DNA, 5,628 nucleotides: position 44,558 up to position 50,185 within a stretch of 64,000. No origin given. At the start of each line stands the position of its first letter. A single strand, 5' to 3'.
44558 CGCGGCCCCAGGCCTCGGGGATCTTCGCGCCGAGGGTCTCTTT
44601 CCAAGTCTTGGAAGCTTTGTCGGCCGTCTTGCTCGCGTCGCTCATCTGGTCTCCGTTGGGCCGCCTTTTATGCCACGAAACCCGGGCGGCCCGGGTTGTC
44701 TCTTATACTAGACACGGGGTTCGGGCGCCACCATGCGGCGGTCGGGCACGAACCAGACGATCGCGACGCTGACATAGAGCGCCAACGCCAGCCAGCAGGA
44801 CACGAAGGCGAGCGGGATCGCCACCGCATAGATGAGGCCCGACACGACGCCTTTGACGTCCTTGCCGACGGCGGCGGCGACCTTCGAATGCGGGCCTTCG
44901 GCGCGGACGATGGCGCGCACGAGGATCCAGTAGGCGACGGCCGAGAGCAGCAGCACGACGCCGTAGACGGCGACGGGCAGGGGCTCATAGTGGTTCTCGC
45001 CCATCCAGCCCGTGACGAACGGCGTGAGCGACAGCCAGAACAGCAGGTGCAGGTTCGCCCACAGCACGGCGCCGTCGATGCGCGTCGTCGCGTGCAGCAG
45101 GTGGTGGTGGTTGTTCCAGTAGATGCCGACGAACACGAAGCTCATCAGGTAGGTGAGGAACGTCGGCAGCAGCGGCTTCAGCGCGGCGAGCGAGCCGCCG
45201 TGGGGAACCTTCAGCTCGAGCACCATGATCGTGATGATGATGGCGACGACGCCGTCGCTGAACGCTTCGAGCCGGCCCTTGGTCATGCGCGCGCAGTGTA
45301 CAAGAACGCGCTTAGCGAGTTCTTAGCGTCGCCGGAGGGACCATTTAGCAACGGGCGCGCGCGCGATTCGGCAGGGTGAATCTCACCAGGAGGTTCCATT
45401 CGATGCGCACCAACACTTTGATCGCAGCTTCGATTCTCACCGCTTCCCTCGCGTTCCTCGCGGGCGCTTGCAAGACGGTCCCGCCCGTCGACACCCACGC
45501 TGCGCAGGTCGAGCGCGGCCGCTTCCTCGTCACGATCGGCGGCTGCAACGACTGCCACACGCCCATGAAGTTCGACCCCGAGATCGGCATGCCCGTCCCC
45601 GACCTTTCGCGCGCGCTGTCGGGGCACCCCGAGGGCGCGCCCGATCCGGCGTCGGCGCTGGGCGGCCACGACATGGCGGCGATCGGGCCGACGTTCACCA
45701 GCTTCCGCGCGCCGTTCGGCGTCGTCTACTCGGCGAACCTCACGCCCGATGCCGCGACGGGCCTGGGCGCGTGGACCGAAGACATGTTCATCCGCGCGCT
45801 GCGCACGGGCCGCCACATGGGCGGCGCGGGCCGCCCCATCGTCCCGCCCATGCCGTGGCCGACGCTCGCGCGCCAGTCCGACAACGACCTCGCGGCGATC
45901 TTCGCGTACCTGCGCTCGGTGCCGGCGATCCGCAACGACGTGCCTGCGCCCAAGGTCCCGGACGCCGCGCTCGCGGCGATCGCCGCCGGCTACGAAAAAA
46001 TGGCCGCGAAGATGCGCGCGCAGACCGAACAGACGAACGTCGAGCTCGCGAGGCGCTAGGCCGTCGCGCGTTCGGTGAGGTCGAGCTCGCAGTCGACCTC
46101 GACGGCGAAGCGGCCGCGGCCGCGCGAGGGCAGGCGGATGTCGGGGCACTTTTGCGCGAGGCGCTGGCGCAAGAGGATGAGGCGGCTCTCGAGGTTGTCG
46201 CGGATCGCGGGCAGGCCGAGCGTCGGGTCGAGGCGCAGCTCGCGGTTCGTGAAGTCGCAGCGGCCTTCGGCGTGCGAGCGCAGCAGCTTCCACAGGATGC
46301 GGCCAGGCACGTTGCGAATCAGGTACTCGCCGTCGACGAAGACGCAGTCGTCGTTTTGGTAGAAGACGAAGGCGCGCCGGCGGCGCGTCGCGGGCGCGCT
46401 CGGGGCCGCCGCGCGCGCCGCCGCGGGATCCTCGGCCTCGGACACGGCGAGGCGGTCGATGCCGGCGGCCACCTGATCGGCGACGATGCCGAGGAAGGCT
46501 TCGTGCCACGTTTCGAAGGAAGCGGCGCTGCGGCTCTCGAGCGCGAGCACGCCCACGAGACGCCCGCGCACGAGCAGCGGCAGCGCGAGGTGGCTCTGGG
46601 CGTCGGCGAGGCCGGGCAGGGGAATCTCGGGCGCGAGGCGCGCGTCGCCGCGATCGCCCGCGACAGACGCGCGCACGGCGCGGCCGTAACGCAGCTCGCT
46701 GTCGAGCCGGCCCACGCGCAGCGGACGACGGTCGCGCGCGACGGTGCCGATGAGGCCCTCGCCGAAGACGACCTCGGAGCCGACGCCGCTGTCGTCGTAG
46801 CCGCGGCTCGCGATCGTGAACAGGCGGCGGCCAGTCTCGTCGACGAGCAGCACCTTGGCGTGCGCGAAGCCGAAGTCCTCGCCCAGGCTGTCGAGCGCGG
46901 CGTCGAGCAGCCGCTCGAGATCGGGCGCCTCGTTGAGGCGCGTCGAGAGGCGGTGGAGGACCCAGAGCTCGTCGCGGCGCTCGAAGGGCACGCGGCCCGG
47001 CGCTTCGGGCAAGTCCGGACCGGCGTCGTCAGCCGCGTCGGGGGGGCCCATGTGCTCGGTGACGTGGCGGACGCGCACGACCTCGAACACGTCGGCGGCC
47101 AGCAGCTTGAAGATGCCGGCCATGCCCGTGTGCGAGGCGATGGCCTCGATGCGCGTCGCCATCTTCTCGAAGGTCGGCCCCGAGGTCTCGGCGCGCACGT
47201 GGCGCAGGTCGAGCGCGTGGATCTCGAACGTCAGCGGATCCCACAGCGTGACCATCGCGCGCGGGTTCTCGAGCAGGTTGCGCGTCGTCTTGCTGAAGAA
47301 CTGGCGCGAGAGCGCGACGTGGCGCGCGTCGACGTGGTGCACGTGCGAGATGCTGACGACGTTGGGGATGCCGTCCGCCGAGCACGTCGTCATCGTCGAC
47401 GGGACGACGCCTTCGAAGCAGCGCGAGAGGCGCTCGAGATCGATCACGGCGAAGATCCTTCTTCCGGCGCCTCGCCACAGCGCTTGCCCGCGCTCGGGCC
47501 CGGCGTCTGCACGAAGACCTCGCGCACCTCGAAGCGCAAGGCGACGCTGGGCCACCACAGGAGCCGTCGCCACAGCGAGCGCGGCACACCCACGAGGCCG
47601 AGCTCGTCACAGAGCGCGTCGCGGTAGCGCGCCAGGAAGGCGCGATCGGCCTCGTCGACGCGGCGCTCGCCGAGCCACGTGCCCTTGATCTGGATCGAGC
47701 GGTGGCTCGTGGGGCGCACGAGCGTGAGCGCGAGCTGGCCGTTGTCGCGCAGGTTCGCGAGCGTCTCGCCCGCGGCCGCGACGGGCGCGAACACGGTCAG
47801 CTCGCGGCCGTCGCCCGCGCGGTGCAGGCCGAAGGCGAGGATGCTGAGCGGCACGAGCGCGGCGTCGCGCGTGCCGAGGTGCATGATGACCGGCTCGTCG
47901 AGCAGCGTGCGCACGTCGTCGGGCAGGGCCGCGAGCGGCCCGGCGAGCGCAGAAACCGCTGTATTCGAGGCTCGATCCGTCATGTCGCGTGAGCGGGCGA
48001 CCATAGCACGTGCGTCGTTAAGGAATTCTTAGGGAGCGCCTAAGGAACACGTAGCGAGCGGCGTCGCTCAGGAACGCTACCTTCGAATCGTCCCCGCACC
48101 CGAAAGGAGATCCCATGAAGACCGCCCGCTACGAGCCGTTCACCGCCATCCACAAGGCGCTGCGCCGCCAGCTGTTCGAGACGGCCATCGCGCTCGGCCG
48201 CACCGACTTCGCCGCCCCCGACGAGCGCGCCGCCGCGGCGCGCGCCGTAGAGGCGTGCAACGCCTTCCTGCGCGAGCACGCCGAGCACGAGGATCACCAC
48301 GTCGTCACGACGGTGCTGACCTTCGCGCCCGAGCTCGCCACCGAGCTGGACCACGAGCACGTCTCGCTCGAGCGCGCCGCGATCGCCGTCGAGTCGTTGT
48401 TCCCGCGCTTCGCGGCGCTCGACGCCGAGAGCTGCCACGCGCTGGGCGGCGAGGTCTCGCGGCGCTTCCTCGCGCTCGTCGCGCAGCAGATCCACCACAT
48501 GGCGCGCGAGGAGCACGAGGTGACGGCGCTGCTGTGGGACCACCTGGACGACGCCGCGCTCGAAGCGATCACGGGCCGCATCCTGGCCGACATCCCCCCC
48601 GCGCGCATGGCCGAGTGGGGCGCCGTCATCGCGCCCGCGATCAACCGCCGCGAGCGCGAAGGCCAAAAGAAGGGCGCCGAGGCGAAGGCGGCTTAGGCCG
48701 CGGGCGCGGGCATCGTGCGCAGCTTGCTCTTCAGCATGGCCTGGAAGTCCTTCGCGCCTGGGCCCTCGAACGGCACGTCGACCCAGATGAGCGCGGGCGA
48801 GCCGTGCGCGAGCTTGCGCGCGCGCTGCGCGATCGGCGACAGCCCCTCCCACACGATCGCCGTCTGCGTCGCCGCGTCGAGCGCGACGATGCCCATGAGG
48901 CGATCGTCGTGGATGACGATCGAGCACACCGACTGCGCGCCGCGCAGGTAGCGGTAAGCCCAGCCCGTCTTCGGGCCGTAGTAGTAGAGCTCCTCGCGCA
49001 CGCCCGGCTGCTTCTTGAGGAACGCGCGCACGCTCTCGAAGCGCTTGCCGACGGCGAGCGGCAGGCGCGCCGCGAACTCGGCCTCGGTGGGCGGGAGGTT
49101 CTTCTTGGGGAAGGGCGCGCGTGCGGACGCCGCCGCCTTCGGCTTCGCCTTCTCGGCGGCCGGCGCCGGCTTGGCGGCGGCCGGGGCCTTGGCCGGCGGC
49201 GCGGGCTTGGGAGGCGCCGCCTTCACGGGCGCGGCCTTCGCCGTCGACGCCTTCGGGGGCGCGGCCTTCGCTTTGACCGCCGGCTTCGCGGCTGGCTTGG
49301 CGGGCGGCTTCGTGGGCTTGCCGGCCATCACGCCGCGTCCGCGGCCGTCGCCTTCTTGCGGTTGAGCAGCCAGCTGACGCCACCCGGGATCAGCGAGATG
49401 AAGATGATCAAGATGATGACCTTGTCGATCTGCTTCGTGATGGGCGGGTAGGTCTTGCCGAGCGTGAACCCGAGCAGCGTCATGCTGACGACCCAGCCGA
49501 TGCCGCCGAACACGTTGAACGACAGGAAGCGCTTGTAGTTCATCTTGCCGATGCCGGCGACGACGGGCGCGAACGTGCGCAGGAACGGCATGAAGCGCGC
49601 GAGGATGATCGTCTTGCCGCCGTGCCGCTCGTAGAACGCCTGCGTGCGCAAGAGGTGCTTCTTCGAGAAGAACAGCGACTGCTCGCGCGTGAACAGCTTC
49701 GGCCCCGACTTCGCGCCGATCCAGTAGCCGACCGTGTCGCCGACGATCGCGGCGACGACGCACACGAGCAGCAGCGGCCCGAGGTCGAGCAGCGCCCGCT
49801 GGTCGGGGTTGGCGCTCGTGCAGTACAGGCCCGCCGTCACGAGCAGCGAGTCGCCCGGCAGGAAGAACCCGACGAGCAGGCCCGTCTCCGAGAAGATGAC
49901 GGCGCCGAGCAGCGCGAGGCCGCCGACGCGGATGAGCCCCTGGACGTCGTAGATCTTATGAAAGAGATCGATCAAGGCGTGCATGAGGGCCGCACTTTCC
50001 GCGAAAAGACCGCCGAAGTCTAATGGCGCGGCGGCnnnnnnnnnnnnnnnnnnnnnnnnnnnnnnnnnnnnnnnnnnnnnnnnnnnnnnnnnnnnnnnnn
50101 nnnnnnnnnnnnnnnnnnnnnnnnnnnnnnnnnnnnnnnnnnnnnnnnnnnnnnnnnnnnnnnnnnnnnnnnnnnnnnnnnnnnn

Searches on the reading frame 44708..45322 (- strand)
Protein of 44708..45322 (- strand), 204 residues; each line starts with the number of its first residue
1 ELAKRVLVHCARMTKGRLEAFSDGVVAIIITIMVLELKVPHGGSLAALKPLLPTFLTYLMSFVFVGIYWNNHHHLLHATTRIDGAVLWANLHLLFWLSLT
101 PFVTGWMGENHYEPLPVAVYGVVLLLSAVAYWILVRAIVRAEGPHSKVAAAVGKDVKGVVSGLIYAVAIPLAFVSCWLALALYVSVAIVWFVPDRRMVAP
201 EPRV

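Call 75: search_protein_families(library=pfam, proteins=[window:44708-45322:-], max_evalue=0.0001)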
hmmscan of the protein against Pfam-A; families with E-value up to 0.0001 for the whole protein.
window:44708-45322:- (204 aa): 1 family
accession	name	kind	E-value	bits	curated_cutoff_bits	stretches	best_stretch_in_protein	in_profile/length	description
PF06736.16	TMEM175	-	7.1e-32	110.2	25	1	17-101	1-88/88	Endosomal/lysosomal potassium channel TMEM175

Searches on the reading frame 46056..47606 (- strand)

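Call 75: search_protein_families(library=pfam, proteins=[window:46056-47606:-], max_evalue=0.0001)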
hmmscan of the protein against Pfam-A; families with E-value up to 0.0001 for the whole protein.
window:46056-47606:- (516 aa): 4 families
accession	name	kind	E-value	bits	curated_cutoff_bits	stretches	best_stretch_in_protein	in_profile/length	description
PF13185.12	GAF_2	-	1.6e-15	58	28.6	1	229-384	3-136/136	GAF domain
PF01590.32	GAF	-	2.9e-15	57.4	22.4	1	229-382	1-132/133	GAF domain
PF01243.27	PNPOx_N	-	2.5e-08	34.8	28.1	1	70-131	15-71/120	Pyridoxamine 5'-phosphate oxidase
PF13492.12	GAF_3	-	1.3e-06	29.3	27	1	229-385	1-129/129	GAF domain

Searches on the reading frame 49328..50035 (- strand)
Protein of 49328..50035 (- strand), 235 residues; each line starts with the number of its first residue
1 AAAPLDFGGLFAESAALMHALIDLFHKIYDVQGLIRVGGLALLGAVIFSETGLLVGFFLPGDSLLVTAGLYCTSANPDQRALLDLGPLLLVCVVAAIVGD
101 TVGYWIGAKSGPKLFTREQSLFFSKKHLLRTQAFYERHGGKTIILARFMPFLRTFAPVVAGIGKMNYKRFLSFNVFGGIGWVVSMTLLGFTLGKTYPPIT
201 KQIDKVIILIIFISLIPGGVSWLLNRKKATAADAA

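Call 75: search_protein_families(library=pfam, proteins=[window:49328-50035:-], max_evalue=0.0001)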
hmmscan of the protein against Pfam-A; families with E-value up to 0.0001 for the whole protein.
window:49328-50035:- (235 aa): 1 family
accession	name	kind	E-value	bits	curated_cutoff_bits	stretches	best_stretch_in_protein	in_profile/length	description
PF09335.16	VTT_dom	-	2.4e-17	64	33.9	1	60-189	2-121/123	VTT domain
